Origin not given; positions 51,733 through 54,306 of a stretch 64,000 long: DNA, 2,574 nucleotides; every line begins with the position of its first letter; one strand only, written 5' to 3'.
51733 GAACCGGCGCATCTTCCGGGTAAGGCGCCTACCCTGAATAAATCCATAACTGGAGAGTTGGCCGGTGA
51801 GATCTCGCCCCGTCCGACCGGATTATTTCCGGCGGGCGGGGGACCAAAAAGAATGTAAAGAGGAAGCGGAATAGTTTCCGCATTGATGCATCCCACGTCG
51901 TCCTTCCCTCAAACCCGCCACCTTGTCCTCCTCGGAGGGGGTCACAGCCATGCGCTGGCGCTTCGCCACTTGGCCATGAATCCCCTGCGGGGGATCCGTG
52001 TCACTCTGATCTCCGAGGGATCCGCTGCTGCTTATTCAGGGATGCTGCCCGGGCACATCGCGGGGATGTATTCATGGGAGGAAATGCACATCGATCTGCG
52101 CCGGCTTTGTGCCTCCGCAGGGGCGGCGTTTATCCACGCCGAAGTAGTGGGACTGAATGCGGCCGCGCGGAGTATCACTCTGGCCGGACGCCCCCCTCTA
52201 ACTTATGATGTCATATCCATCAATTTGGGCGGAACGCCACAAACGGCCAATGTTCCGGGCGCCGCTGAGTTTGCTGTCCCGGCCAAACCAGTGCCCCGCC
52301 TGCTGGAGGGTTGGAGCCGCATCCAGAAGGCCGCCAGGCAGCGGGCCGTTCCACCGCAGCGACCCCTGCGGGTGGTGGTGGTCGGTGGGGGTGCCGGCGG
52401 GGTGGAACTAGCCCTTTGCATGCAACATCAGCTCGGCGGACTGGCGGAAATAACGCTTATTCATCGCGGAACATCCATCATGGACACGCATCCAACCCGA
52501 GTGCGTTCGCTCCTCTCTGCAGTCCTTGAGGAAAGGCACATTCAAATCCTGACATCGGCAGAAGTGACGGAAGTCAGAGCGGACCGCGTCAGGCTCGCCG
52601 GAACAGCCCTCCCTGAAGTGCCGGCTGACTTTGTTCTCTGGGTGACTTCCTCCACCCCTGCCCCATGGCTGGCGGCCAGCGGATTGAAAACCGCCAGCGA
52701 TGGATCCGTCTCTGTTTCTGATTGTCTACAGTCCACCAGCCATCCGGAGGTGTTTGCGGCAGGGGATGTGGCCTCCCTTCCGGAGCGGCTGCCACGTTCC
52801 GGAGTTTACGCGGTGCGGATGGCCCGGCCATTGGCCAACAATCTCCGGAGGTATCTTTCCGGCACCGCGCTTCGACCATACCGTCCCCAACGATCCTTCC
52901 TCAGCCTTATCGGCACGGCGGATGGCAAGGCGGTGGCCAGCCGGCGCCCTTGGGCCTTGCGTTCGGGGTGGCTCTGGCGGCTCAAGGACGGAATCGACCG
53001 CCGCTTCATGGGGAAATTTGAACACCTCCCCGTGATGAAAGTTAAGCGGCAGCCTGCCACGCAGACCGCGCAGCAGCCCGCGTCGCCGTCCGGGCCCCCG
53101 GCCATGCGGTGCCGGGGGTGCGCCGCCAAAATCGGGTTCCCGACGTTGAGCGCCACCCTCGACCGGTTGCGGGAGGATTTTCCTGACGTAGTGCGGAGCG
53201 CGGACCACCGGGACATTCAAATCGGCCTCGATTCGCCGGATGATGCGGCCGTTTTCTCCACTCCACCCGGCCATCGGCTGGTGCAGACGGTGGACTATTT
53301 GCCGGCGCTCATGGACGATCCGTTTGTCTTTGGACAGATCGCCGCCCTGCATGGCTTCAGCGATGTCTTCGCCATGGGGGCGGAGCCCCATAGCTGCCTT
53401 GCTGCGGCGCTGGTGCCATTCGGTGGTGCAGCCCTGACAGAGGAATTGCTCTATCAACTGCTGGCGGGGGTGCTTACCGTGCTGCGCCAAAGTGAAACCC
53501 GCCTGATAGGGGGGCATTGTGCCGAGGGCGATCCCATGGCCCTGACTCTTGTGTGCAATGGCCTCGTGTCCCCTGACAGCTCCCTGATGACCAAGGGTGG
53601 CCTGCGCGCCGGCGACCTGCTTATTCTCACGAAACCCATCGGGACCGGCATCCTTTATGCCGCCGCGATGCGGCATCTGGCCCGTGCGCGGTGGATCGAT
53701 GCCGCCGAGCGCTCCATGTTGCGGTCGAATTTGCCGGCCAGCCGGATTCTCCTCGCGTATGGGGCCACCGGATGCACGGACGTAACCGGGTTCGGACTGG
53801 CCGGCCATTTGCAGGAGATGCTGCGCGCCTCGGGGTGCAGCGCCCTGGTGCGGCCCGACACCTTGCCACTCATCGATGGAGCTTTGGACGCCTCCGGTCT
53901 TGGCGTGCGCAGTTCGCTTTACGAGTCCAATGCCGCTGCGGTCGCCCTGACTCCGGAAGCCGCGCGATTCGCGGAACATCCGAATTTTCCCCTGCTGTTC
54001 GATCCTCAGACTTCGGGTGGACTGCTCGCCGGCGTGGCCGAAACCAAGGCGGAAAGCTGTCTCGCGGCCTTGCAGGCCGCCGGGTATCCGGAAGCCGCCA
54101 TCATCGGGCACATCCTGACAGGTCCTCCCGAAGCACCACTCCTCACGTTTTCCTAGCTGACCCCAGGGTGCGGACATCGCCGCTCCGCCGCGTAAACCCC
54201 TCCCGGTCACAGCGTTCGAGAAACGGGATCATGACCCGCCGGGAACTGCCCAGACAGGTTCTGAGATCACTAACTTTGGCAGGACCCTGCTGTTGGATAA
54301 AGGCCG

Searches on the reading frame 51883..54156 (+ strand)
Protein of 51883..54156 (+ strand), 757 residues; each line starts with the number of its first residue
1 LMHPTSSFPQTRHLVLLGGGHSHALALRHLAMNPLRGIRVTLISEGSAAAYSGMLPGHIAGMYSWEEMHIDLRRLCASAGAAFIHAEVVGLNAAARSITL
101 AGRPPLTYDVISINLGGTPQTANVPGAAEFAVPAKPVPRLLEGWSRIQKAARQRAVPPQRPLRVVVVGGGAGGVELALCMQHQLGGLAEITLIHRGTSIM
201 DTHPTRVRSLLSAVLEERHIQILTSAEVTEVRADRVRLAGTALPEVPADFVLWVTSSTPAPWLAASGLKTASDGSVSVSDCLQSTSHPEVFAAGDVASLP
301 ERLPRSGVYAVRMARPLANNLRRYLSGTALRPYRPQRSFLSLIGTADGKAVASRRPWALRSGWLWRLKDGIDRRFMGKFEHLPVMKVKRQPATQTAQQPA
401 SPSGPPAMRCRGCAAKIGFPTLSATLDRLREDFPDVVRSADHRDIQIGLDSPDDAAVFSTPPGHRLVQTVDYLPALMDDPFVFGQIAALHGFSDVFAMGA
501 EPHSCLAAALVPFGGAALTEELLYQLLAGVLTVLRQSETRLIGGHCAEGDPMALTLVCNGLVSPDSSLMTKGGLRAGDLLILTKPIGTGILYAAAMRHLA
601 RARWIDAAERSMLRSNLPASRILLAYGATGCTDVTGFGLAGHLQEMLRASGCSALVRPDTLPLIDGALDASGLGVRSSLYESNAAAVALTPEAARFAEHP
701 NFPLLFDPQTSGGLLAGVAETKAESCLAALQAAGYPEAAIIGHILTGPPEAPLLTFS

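Call 85: search_protein_families(library=pfam, proteins=[window:51883-54156:+], max_evalue=0.001)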
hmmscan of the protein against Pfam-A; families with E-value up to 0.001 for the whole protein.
window:51883-54156:+ (757 aa): 5 families
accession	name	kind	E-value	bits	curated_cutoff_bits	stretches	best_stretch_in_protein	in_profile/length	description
PF07992.20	Pyr_redox_2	-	1.1e-30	107.5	26.1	1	13-312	2-289/291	Pyridine nucleotide-disulphide oxidoreductase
PF02769.27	AIRS_C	-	1.2e-18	68.2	23.1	1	575-747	1-148/156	AIR synthase related protein, C-terminal domain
PF00586.29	AIRS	-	7.3e-16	59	24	1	453-562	2-112/112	AIR synthase related protein, N-terminal domain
PF00070.33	Pyr_redox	-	1.9e-09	38.3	22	1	163-235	1-70/82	Pyridine nucleotide-disulphide oxidoreductase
PF13738.12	Pyr_redox_3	-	5.8e-06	26.2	30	1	162-294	165-305/305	Pyridine nucleotide-disulphide oxidoreductase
